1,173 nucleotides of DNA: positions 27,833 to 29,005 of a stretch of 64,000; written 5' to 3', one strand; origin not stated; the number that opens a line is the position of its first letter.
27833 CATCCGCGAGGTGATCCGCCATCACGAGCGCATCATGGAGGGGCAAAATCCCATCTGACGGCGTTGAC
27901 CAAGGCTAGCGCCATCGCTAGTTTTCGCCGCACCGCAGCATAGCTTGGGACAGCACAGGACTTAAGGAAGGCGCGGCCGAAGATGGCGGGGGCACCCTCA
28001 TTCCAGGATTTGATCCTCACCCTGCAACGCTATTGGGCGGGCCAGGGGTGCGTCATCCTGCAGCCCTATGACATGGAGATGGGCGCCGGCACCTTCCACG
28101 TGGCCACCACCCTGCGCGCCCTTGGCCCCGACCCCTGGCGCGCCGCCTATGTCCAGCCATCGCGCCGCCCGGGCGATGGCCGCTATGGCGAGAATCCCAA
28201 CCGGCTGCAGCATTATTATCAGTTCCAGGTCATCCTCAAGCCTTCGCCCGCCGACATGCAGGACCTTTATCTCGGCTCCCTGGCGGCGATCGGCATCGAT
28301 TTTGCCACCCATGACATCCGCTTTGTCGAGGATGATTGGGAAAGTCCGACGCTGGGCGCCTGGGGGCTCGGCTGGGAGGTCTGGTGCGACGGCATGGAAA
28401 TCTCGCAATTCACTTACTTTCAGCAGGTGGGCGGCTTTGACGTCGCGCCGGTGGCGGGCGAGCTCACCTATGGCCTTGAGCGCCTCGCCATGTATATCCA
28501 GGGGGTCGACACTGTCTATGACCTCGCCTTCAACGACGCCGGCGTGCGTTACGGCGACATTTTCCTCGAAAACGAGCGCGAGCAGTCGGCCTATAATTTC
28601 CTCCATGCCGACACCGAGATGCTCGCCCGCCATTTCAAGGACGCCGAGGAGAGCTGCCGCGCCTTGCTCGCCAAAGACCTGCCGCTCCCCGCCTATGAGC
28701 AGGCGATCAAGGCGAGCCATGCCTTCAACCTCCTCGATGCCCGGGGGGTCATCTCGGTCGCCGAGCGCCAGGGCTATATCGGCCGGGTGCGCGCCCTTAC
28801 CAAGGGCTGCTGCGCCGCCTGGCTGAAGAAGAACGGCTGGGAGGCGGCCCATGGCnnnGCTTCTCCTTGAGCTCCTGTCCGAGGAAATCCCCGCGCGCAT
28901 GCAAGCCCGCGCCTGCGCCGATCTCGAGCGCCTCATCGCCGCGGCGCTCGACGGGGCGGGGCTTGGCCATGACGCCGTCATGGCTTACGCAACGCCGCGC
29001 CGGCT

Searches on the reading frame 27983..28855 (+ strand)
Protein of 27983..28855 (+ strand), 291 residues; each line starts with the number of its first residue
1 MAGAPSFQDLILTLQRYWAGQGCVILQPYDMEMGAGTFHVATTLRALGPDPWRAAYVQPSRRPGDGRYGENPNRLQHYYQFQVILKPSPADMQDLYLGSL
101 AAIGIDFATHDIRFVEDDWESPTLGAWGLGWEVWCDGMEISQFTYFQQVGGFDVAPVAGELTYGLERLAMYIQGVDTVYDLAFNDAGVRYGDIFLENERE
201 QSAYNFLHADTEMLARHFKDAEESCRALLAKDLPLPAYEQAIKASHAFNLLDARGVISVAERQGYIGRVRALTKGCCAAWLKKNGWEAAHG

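Call 63: search_protein_families(proteins=[window:27983-28855:+], library=ncbifam, max_evalue=1e-10)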
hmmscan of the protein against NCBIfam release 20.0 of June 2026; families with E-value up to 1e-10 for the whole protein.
window:27983-28855:+ (291 aa): 3 families
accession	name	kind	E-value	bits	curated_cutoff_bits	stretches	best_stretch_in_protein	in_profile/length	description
NF006827.1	PRK09348.1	equivalog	5.9e-149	494.9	369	1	6-281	1-275/276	glycine--tRNA ligase subunit alpha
NF011499.0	PRK14908.1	equivalog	4e-147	492.3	1244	1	5-283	5-282/998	glycine--tRNA ligase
TIGR00388.1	glyQ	equivalog_domain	5e-138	459.3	361.45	1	6-283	2-282/293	glycine--tRNA ligase subunit alpha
